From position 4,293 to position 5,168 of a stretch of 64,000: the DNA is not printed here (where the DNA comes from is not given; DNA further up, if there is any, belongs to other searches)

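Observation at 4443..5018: Intronless bacterial-type Maa/LacA hexapeptide O-acetyltransferase in an intron-rich eukaryotic neighbourhood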

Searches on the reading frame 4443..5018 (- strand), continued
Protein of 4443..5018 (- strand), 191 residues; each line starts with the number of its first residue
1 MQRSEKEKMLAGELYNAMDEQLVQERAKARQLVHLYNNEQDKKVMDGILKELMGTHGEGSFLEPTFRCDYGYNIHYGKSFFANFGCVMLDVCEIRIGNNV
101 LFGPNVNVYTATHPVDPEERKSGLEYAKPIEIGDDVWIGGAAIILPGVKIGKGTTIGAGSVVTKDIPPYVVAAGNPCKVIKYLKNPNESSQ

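Call 56: search_solved_structures(query=window:4446-5018:-, show_alignments=5, max_evalue=1e-60)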
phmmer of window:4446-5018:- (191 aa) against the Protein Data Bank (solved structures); distinct sequences matched with E-value up to 1e-60: 5.
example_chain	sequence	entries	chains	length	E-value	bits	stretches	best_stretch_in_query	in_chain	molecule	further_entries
2ic7_A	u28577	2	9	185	1.3e-72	246.7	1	3-184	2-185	Maltose transacetylase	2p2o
3hjj_A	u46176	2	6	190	1.4e-67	230.3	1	3-183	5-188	Maltose O-acetyltransferase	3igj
3srt_A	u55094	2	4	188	9e-67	227.7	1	4-183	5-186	Maltose O-acetyltransferase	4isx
6ag8_C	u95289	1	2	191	3.2e-66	225.9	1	4-184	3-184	Maltose O-acetyltransferase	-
1ocx_A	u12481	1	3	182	9.2e-66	224.4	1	4-182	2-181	MALTOSE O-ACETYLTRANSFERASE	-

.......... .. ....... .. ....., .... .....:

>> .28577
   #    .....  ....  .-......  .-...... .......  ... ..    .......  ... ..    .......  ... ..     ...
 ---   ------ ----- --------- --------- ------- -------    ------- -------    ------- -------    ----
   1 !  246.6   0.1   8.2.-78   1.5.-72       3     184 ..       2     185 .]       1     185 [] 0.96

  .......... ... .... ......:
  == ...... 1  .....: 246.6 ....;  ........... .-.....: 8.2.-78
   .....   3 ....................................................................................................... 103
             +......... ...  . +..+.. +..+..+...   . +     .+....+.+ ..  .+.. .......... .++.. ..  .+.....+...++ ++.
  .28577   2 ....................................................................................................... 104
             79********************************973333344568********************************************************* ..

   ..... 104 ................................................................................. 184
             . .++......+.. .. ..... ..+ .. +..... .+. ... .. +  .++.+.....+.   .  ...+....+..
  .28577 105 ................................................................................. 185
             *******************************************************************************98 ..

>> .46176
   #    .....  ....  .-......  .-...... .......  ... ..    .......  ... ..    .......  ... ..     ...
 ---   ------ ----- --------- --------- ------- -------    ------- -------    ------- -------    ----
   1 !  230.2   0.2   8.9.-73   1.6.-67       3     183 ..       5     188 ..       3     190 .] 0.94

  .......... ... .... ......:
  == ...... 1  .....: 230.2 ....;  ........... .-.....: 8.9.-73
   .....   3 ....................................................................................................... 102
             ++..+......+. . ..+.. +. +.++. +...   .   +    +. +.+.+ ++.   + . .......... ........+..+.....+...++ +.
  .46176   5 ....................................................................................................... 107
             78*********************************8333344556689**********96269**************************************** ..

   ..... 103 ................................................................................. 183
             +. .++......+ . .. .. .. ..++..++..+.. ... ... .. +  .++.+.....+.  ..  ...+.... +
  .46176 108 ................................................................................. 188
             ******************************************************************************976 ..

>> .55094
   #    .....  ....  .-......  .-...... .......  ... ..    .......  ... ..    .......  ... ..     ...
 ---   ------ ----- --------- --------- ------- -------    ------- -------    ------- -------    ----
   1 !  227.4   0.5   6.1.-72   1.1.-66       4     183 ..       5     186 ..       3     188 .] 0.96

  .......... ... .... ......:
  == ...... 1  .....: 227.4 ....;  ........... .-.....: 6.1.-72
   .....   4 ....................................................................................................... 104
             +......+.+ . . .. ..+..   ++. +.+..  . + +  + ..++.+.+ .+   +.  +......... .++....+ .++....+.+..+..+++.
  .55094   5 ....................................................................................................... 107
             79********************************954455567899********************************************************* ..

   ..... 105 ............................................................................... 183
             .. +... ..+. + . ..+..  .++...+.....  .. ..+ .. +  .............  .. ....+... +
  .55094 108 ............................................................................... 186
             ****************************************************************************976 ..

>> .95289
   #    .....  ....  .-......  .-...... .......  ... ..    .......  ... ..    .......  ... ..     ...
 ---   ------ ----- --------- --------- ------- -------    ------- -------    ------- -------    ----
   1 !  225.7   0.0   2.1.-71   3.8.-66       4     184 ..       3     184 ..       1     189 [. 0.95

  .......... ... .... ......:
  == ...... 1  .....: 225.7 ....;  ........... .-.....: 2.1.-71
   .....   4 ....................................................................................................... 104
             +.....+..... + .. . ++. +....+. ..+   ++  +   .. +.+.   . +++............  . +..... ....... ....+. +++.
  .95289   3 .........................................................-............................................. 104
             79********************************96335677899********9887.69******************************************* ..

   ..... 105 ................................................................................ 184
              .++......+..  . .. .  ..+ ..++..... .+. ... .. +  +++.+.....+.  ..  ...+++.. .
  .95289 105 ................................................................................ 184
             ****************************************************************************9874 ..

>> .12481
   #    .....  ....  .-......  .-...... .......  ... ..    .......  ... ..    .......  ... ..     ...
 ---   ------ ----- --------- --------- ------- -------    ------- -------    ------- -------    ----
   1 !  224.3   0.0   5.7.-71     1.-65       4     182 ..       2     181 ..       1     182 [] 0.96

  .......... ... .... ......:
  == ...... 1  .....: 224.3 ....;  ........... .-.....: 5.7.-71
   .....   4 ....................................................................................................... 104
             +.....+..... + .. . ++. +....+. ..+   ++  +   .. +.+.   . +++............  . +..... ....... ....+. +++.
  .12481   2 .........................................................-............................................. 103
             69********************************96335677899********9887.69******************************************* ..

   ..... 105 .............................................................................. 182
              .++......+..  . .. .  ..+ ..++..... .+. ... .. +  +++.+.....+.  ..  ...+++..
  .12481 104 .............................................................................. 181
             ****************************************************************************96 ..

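Call 73: predict_structure(alignment_id=A2)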
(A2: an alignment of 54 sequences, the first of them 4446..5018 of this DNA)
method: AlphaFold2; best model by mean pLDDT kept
length: 191 residues; sequences in the alignment: 54
mean_pLDDT: 96.7   pTM: 0.91
mean pLDDT of the five models: 96.7, 96.7, 96.6, 96.4, 95.8
residues with pLDDT >= 90: 182; 70-90: 4; 50-70: 4; < 50: 1
segments of 3 or more residues with pLDDT < 50: none
pLDDT, mean of each block of 10 residues (from residue 1): 95 97 98 98 98 98 98 99 99 98 99 97 98 99 99 99 98 98 79 50
secondary structure, 60 per line:
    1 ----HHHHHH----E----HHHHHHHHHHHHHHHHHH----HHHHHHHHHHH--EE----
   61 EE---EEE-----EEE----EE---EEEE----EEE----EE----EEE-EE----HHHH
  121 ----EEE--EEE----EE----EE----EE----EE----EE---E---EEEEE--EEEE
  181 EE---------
elements in order: H5-10 H20-37 H42-52 E66-68 E74-76 E86-89 E94-96 E107-109 H117-120 E125-127 E130-132 E170-174 E177-182

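Call 78: fold_search(model_id=the predicted structure, library=pdb)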
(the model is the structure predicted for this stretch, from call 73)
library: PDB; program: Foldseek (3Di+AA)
matches with E <= 10: 608; with E <= 0.001: 301
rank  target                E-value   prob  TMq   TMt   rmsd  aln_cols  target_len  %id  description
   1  2p2o_A                6.1e-22  1.00  0.93  0.97   1.0       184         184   60  Crystal structure of maltose transacetylase from Geobacillus kaustophilus P2(1) crystal form (released 2007-05-15)
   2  3hjj_C                8.0e-22  1.00  0.91  0.93   1.2       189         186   54  Crystal Structure of Maltose O-acetyltransferase from Bacillus anthracis (released 2009-06-02)
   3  1ocx_A                1.4e-21  1.00  0.92  0.97   1.0       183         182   55  E. coli maltose-O-acetyltransferase (released 2003-06-12)
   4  3srt_B                2.0e-21  1.00  0.94  0.96   1.1       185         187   54  The crystal structure of a maltose O-acetyltransferase from Clostridium difficile 630 (released 2011-08-03)
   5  3igj_C                2.2e-21  1.00  0.93  0.95   1.4       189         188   54  Crystal Structure of Maltose O-acetyltransferase Complexed with Acetyl Coenzyme A from Bacillus anthracis (released 2009-08-04)
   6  3srt_A                2.7e-21  1.00  0.94  0.96   1.2       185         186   54  The crystal structure of a maltose O-acetyltransferase from Clostridium difficile 630 (released 2011-08-03)
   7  2ic7_A                2.9e-21  1.00  0.93  0.96   1.0       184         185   60  Crystal Structure of Maltose Transacetylase from Geobacillus kaustophilus (released 2006-11-07)
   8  3igj_A                3.4e-21  1.00  0.91  0.93   1.5       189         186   54  Crystal Structure of Maltose O-acetyltransferase Complexed with Acetyl Coenzyme A from Bacillus anthracis (released 2009-08-04)
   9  4isx_B                5.1e-21  1.00  0.94  0.97   0.9       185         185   54  The crystal structure of maltose o-acetyltransferase from clostridium difficile 630 in complex with acetyl-coa (released 2013-01-30)
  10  3hjj_A                5.4e-21  1.00  0.93  0.94   1.3       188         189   55  Crystal Structure of Maltose O-acetyltransferase from Bacillus anthracis (released 2009-06-02)
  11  3hjj_B                1.3e-20  1.00  0.93  0.95   1.2       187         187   55  Crystal Structure of Maltose O-acetyltransferase from Bacillus anthracis (released 2009-06-02)
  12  2p2o_D                1.4e-20  1.00  0.93  0.97   0.9       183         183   60  Crystal structure of maltose transacetylase from Geobacillus kaustophilus P2(1) crystal form (released 2007-05-15)
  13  3ftt                  2.8e-19  1.00  0.92  0.93   1.5       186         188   44  Crystal Structure of the galactoside O-acetyltransferase from Staphylococcus aureus (released 2009-03-03)
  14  3nz2_B                3.3e-19  1.00  0.94  0.97   1.1       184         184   38  Crystal Structure of Hexapeptide-Repeat containing-Acetyltransferase VCA0836 Complexed with Acetyl Co Enzyme A from Vi (released 2010-08-04)
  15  4dcl                  6.5e-19  1.00  0.92  0.94   1.4       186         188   43  Computationally Designed Self-assembling tetrahedron protein, T308, Crystallized in space group F23 (released 2012-06-06)
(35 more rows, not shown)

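Call 80: list_cluster_members(proteins=[P0273, P0002, P0001, P0271, P0272, P0007, P0013, P0006, P0003, P0303])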
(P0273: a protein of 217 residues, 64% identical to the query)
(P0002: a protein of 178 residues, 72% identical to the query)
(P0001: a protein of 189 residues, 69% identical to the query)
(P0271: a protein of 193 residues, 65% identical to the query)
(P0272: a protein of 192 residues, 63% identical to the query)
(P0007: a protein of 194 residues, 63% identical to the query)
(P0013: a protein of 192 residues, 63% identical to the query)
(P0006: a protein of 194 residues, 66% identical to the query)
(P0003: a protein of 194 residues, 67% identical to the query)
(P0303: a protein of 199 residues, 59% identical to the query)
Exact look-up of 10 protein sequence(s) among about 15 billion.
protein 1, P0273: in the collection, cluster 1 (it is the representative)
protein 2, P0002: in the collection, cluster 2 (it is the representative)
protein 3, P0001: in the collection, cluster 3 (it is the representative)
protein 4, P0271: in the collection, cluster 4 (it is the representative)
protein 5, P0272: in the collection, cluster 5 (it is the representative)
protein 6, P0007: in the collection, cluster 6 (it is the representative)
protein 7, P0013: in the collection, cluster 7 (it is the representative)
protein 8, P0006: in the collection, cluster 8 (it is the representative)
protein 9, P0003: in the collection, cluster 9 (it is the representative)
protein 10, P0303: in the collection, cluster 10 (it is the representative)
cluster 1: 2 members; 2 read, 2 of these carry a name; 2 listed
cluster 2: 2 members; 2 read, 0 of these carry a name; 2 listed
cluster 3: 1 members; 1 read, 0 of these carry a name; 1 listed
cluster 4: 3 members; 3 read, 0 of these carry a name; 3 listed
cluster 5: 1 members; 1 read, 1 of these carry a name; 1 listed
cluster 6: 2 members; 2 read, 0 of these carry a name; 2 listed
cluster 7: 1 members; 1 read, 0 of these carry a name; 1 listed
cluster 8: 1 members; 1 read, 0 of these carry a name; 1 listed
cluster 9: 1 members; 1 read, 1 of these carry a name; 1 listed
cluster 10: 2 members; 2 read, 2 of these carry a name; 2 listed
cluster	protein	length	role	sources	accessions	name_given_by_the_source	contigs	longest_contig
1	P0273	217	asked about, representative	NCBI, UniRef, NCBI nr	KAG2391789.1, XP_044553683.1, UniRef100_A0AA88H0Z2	hypothetical protein C9374_013274 [Naegleria lovaniensis] | Maltose/galactoside acetyltransferase domain-containing protein n=1 Tax=Naegleria ... | uncharacterized protein C9374_013274 [Naegleria lovaniensis]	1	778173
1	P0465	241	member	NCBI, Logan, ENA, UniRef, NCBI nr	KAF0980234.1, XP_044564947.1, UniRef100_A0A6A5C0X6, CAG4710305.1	hypothetical protein FDP41_013448 [Naegleria fowleri] | Maltose/galactoside acetyltransferase domain-containing protein n=1 Tax=Naegleria fowleri ... | uncharacterized protein FDP41_013448 [Naegleria fowleri]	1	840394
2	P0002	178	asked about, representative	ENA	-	-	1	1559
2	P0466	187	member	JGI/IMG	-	-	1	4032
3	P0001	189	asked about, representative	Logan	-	-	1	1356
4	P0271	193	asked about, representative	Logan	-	-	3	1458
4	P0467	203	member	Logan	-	-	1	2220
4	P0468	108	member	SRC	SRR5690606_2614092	-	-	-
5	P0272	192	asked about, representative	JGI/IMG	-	maltose O-acetyltransferase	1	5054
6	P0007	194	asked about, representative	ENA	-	-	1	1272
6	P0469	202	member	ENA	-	-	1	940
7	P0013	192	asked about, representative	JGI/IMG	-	-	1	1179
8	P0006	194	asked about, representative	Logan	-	-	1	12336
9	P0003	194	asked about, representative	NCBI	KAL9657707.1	hypothetical protein ABK040_005060 [Willaertia magna]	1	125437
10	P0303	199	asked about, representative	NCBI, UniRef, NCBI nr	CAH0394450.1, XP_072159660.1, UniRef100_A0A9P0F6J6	unnamed protein product [Bemisia tabaci] | Maltose/galactoside acetyltransferase domain-containing protein n=1 Tax=Bemisia tabaci ...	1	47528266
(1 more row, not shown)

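Call 82: find_encoding_contigs(protein=P0466, flank=5000, max_places=2)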
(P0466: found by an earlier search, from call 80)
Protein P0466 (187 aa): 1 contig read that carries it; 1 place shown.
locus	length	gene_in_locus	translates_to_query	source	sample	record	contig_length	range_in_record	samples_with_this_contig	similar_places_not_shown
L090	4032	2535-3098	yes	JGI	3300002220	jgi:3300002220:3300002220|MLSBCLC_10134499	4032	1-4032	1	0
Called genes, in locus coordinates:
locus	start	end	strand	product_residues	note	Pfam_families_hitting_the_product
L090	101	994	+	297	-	PF16094:PAC1 (weak)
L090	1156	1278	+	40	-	-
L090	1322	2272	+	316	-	PF01992:vATP-synt_AC39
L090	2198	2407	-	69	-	-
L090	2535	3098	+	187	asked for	PF12464:Mac, PF00132:Hexapep, PF14602:Hexapep_2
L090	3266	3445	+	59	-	-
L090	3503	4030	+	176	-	?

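Call 95: find_related_loci(query=A1, collection=metagenome_contigs, flank=1500)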
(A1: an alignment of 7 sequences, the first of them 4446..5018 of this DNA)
Query A1 (191 aa) in metagenome_contigs; peptide patterns used: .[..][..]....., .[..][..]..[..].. (x = any residue, [..] = any of these).
600 stretches matched a pattern (row limit reached: there are more); 469 encode a relative of the query (tblastn E <= 1e-3); the best 80 are kept; 80 distinct loci.
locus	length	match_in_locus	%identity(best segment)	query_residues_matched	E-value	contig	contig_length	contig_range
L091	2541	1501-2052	59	3-184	6e-74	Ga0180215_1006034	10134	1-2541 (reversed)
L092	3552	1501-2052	60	3-184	3e-73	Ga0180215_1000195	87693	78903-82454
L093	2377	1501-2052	61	3-184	1e-72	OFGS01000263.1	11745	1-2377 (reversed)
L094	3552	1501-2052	60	3-184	5e-72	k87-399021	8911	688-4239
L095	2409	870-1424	55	1-183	1e-72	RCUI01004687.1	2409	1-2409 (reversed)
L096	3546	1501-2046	61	3-183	4e-71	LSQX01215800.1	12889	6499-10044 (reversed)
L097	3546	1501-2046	61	3-183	4e-71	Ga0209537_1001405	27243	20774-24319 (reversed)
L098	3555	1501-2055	58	2-184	6e-71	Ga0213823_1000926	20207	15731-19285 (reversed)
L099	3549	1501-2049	60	3-183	1e-70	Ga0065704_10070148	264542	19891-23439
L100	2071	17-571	56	3-185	1e-70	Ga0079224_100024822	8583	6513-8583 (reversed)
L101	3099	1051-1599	55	1-181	3e-70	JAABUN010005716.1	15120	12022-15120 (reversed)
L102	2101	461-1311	57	4-183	4e-72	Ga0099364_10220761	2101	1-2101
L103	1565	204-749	55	4-183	5e-73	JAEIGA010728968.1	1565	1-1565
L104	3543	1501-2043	60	3-181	4e-69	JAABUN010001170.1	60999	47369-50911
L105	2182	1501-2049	58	4-184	3e-70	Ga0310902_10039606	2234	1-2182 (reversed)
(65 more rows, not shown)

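Call 97: find_encoding_contigs(protein=P0465, flank=6000, max_places=1)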
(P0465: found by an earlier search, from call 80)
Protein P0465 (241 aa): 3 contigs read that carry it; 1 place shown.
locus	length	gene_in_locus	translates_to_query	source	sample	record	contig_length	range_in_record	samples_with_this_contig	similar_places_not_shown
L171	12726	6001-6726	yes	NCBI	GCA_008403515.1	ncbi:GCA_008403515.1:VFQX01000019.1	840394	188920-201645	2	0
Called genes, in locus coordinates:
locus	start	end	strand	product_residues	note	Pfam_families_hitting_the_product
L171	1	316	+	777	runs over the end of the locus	PF16796:Microtub_bd, PF00225:Kinesin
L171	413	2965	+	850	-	PF10373:EST1_DNA_bind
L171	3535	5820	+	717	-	-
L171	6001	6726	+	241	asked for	PF12464:Mac, PF00132:Hexapep, PF14602:Hexapep_2 (weak)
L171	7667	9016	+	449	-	PF08574:Iwr1 (weak)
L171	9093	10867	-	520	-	PF03676:PHAF1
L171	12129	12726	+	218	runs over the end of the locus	-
